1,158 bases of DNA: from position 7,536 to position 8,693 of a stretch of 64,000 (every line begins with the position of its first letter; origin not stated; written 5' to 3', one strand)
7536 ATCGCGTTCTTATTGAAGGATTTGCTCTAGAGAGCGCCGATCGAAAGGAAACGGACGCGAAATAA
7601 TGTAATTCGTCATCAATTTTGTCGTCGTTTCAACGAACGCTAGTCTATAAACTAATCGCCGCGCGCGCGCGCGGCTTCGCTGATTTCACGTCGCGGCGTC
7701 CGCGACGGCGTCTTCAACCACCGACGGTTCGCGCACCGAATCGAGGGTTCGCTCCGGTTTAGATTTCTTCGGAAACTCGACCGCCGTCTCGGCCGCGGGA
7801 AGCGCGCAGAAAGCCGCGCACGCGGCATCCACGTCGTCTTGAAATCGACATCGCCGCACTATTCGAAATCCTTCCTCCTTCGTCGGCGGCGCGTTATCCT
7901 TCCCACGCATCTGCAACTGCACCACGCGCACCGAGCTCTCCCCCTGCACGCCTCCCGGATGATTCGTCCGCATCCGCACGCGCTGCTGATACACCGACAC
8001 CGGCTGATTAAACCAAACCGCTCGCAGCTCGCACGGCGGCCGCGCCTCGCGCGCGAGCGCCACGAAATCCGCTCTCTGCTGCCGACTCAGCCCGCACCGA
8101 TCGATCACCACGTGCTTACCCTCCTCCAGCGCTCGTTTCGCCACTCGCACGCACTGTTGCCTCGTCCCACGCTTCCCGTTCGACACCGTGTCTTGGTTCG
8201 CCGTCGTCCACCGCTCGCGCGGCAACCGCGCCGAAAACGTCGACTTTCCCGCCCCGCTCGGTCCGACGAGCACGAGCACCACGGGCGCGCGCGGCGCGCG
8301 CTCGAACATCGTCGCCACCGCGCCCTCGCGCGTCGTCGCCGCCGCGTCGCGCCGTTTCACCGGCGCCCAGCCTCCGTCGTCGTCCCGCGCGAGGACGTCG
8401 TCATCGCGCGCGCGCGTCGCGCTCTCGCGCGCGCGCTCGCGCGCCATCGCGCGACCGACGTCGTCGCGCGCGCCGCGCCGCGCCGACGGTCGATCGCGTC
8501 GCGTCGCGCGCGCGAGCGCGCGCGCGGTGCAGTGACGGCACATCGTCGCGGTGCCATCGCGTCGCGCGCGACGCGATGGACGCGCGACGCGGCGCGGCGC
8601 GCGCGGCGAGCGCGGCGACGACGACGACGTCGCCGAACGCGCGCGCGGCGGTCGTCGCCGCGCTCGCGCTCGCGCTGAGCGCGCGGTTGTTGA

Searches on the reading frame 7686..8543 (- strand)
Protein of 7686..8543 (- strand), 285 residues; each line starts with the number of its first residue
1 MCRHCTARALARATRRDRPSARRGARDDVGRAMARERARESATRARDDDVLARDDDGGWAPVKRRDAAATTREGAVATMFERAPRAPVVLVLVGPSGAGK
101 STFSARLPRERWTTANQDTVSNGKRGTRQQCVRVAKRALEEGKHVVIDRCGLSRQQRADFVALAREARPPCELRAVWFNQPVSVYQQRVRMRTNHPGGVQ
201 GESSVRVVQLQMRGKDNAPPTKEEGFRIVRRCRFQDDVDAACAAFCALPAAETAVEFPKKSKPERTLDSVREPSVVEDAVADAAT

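Call 33: search_protein_families(library=pfam, proteins=[window:7686-8543:-], max_evalue=0.01)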
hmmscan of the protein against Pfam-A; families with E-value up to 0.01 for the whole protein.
window:7686-8543:- (285 aa): 6 families
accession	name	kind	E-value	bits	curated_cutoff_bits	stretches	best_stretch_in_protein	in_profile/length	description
PF13671.12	AAA_33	-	9.6e-15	55.6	27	1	89-196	1-122/143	AAA domain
PF05272.17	VapE-like_dom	-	6.8e-05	22.9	25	1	74-122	38-86/217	Virulence-associated protein E-like domain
PF03193.22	RsgA_GTPase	-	0.00052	20.3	30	1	89-132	108-153/174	RsgA GTPase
PF06414.18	Zeta_toxin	-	0.0059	16.5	22.3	0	83-107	12-36/199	Zeta toxin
PF13238.12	AAA_18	-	0.0068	17.3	29.4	0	91-120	2-32/128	AAA domain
PF00005.33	ABC_tran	-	0.0092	17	25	0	89-124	13-47/137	ABC transporter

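Call 56: find_homologous_proteins(query=window:7686-8543:-, max_evalue=1e-10)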
Query window:7686-8543:- (285 aa): 20 proteins with E <= 1e-10 among 8000 candidates.
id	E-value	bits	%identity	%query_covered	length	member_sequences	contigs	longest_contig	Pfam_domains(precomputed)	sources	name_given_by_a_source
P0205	9.8e-179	610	100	100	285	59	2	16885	PF13671.13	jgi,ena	jgi:aprataxin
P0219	1.2e-121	423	84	81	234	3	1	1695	PF13671.13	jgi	jgi:aprataxin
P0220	7.4e-88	312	79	62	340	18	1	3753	PF13671.13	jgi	-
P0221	4.2e-87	310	68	73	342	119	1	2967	PF13671.13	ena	-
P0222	2.7e-83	297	65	74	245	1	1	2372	PF13671.13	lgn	-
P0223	7.4e-82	293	67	73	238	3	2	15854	PF13671.13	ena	-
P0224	1.3e-81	292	60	73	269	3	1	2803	PF13671.13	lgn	-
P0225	3.5e-81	290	60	72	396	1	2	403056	PF13671.13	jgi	-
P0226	2.4e-80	288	59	73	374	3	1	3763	PF13671.13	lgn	-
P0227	6.6e-80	286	66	64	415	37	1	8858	PF13671.13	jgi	-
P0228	7.0e-80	286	68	62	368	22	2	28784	PF13671.13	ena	-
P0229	9.3e-78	279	61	78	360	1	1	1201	PF13671.13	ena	-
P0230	1.3e-76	275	58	78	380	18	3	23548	PF13671.13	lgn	-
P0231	3.2e-76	274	59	78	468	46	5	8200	PF13671.13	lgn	-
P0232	2.3e-75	271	64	73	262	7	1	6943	PF13671.13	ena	-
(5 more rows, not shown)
